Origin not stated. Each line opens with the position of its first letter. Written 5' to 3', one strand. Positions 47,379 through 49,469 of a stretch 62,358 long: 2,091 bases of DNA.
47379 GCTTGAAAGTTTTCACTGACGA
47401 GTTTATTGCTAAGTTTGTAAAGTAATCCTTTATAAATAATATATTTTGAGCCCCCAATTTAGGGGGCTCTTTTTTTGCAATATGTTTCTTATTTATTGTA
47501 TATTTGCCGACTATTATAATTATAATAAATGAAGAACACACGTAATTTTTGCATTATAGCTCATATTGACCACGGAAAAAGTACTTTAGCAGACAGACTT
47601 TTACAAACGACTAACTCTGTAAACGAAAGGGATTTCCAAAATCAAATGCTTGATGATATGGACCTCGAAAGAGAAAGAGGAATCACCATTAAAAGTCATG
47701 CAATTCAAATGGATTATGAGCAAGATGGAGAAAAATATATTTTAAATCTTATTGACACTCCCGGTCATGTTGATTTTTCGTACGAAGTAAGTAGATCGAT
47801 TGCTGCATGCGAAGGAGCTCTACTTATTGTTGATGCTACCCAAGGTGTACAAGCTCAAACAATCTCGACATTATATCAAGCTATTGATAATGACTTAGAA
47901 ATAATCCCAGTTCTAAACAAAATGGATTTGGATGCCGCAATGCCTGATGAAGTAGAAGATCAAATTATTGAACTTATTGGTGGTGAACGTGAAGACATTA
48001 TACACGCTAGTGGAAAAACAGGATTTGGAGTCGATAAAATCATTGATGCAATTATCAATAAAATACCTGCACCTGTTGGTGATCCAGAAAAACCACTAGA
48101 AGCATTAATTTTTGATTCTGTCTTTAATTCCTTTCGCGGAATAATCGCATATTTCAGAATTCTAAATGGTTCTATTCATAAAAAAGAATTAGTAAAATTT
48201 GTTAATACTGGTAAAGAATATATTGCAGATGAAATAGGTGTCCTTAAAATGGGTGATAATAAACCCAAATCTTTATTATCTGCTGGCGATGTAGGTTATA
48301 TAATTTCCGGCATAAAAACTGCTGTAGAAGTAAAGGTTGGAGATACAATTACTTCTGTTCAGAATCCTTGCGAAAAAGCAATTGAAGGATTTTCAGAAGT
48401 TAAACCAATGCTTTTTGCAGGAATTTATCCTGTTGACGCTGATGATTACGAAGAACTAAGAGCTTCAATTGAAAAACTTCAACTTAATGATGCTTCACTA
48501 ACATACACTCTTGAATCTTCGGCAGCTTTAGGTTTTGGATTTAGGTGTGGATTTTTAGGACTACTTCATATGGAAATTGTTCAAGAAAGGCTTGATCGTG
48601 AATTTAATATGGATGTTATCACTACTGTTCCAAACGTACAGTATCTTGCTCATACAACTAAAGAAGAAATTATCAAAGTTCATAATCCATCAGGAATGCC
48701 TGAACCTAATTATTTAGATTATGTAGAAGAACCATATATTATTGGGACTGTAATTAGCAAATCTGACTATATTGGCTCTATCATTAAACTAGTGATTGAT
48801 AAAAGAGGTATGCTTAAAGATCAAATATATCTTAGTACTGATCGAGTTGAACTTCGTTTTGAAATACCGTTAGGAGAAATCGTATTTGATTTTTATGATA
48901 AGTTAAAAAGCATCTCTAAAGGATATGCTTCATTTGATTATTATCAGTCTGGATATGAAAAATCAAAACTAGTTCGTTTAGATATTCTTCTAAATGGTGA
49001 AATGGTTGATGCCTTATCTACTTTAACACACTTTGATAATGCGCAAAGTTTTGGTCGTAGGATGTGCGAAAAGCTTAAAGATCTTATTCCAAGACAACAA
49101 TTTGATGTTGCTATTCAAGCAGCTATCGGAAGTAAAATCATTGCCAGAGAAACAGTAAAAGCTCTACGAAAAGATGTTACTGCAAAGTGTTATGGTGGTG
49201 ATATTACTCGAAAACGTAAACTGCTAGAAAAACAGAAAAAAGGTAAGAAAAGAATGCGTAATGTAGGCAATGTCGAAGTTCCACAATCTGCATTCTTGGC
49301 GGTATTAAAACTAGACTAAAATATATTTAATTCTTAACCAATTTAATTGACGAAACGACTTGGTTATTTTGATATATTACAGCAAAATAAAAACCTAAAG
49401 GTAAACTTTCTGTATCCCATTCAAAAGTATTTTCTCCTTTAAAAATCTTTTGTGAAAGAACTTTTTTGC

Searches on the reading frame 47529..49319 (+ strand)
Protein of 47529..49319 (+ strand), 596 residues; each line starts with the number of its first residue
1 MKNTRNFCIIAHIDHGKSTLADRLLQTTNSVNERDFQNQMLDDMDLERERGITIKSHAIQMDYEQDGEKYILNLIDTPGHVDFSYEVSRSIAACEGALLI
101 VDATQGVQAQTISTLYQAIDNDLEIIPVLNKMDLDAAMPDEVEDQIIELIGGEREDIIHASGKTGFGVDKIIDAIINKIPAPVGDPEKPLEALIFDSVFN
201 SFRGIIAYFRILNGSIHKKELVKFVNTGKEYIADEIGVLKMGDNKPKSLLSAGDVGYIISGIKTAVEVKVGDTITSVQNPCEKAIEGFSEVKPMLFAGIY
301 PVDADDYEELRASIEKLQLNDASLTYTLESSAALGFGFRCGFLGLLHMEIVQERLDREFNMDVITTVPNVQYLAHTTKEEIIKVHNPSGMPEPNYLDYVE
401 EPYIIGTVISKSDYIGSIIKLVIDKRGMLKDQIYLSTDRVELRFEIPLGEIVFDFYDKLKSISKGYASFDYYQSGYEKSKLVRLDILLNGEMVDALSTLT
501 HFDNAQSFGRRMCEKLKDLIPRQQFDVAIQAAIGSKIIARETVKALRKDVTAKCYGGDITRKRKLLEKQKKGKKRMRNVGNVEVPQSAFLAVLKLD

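Call 36: search_protein_families(library=pfam, proteins=[window:47529-49319:+], max_evalue=0.00001)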
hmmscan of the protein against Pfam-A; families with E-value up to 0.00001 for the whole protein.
window:47529-49319:+ (596 aa): 5 families
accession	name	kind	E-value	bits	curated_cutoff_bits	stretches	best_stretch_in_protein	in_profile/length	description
PF00009.33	GTP_EFTU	-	5.3e-56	189.6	26.5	1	2-180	1-187/188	Elongation factor Tu GTP binding domain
PF06421.17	LepA_C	-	2.6e-51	172.7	29.7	1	488-594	1-107/107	GTP-binding protein LepA C-terminus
PF00679.30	EFG_C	-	6.6e-18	65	27.9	1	400-485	3-87/89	Elongation factor G C-terminus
PF03144.31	GTP_EFTU_D2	-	8.1e-07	29.8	30.3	1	204-275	1-73/73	Elongation factor Tu domain 2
PF14492.12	EFG_III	-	9.5e-06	26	27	0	292-365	3-73/75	Elongation Factor G, domain III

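Call 86: list_cluster_members(proteins=[window:47529-49319:+, window:15221-16117:-, window:9152-10174:-, window:10194-10697:-, window:10753-13038:-])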
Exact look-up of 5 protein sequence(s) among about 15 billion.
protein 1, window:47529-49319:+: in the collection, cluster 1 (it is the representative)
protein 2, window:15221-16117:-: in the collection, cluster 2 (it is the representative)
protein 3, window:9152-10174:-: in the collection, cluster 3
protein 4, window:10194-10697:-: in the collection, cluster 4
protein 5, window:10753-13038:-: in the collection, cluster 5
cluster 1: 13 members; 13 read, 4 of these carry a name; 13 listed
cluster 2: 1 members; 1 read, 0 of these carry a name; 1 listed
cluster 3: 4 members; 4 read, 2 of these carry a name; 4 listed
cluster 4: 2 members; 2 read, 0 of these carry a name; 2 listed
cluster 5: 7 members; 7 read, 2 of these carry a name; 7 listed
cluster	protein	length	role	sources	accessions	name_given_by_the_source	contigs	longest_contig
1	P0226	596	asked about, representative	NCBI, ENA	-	-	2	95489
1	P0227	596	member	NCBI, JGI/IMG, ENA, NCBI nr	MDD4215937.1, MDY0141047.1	MAG: translation elongation factor 4 [Bacteroidales bacterium] | translation elongation factor 4 [Bacteroidales bacterium]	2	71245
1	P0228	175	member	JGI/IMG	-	GTP-binding protein LepA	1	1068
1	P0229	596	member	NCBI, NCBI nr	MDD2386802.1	MAG: translation elongation factor 4 [Bacteroidales bacterium] | translation elongation factor 4 [Bacteroidales bacterium]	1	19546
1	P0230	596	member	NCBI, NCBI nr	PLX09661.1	MAG: elongation factor 4 [Marinilabiliales bacterium]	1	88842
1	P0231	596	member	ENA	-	-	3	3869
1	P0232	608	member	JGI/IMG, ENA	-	-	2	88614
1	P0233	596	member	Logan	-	-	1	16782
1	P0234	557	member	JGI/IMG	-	-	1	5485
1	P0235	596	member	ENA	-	-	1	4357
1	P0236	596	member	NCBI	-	-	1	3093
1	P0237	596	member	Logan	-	-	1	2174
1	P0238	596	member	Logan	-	-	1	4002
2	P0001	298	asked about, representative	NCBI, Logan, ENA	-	-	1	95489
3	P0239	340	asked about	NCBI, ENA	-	-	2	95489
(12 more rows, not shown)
